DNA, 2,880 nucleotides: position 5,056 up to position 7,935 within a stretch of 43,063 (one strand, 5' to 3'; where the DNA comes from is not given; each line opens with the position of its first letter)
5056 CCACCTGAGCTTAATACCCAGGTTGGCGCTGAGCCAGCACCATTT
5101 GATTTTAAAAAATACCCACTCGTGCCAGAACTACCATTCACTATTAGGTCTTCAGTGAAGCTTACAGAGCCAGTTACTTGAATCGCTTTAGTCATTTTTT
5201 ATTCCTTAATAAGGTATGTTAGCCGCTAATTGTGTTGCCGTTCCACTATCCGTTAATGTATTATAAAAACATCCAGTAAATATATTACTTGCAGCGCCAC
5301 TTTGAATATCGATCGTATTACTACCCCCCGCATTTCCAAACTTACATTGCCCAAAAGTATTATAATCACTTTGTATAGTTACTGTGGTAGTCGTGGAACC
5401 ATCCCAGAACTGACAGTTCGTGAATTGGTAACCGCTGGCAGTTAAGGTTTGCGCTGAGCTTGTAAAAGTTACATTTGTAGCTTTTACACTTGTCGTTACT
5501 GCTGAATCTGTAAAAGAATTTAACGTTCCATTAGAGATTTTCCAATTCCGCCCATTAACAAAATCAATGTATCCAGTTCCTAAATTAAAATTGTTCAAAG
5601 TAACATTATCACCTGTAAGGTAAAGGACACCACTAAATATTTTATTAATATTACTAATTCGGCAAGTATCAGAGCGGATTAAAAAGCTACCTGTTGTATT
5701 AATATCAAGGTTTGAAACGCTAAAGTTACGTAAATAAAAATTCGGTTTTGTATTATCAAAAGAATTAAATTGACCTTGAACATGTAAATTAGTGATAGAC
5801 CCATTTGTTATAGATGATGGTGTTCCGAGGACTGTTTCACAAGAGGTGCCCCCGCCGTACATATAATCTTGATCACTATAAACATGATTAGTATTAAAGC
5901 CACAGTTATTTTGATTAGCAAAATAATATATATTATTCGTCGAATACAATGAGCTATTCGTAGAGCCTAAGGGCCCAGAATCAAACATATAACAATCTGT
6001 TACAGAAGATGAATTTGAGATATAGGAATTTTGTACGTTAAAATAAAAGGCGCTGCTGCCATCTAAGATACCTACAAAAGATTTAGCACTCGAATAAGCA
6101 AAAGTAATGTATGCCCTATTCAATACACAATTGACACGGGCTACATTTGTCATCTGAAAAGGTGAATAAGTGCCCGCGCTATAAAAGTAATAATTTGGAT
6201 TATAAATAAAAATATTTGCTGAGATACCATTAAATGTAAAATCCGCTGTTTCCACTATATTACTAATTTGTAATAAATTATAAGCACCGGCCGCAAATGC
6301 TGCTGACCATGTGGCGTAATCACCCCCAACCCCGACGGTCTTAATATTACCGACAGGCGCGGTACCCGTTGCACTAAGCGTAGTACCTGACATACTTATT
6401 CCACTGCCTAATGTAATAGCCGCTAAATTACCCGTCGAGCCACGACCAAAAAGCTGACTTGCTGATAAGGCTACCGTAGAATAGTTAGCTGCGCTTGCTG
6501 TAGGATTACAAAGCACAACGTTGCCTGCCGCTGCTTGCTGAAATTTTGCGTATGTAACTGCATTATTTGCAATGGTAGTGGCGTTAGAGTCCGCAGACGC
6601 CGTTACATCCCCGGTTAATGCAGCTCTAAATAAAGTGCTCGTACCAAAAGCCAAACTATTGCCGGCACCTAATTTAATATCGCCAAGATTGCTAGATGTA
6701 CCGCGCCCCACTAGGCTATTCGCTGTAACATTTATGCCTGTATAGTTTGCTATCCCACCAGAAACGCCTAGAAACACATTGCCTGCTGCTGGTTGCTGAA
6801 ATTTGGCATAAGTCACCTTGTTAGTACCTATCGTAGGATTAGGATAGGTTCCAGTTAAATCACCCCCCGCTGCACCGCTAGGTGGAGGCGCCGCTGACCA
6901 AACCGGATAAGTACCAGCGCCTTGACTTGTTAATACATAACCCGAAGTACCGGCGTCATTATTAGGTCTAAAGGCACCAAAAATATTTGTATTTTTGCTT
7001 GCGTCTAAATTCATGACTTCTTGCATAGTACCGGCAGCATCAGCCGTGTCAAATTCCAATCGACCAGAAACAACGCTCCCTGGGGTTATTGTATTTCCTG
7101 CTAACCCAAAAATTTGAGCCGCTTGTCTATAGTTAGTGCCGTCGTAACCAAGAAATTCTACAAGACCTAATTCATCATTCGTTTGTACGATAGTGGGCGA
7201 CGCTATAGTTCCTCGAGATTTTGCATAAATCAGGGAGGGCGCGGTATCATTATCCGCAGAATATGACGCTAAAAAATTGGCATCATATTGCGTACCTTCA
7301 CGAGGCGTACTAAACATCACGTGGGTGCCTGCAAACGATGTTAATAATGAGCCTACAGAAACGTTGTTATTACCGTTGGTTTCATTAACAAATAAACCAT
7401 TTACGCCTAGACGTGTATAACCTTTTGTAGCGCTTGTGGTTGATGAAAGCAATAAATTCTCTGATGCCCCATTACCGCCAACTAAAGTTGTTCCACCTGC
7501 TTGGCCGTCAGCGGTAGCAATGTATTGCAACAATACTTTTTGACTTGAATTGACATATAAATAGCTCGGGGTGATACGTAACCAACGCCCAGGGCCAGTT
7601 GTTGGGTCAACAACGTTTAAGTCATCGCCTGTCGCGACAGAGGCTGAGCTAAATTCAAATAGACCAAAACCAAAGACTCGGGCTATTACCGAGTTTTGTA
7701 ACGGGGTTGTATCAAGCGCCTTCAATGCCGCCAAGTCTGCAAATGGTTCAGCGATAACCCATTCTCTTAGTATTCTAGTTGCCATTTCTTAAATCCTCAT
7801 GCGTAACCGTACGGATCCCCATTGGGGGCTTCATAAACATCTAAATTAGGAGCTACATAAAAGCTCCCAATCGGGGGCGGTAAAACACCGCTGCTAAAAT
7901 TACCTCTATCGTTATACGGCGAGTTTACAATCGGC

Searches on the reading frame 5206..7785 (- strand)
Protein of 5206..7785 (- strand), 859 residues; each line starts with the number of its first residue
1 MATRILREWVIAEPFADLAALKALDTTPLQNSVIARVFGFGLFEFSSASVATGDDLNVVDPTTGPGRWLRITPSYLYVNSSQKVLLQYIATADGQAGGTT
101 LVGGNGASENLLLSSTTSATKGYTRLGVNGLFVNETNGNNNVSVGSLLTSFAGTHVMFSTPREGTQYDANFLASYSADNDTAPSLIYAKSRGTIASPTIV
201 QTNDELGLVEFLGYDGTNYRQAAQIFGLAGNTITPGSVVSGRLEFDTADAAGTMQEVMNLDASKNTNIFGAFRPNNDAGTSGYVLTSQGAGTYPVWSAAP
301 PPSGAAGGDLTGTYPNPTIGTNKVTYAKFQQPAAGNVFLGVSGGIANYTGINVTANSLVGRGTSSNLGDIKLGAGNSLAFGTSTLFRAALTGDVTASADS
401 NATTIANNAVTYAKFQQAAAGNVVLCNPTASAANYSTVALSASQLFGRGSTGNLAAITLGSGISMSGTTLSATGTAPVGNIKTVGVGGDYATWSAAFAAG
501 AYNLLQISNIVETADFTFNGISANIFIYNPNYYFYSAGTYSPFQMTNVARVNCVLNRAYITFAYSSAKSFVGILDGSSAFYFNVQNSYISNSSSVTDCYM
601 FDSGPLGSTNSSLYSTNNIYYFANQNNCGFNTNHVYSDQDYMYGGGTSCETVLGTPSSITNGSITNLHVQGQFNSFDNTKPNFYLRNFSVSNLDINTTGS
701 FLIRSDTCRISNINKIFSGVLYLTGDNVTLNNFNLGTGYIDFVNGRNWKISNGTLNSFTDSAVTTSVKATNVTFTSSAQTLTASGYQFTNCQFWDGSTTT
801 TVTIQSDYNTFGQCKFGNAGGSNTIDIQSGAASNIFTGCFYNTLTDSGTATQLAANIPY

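Call 36: search_protein_families(library=phrogs, proteins=[window:5206-7785:-], max_evalue=0.001)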
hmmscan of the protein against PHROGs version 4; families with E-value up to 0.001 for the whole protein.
window:5206-7785:- (859 aa): 0 families

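Call 54: find_related_loci(query=window:5206-7782:-, collection=viral_contigs, flank=10000)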
Query window:5206-7782:- (858 aa) in viral_contigs; peptide patterns used: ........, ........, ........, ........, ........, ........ (x = any residue, [..] = any of these).
7 stretches matched a pattern; 4 encode a relative of the query (tblastn E <= 1e-3); 4 distinct loci.
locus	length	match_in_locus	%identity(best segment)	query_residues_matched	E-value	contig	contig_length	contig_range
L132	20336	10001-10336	44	305-417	1e-13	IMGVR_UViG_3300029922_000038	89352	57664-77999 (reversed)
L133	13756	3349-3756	38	284-407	5e-12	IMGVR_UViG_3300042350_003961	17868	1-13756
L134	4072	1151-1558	38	284-407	4e-12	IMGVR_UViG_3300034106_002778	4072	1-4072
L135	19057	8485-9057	60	279-474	5e-7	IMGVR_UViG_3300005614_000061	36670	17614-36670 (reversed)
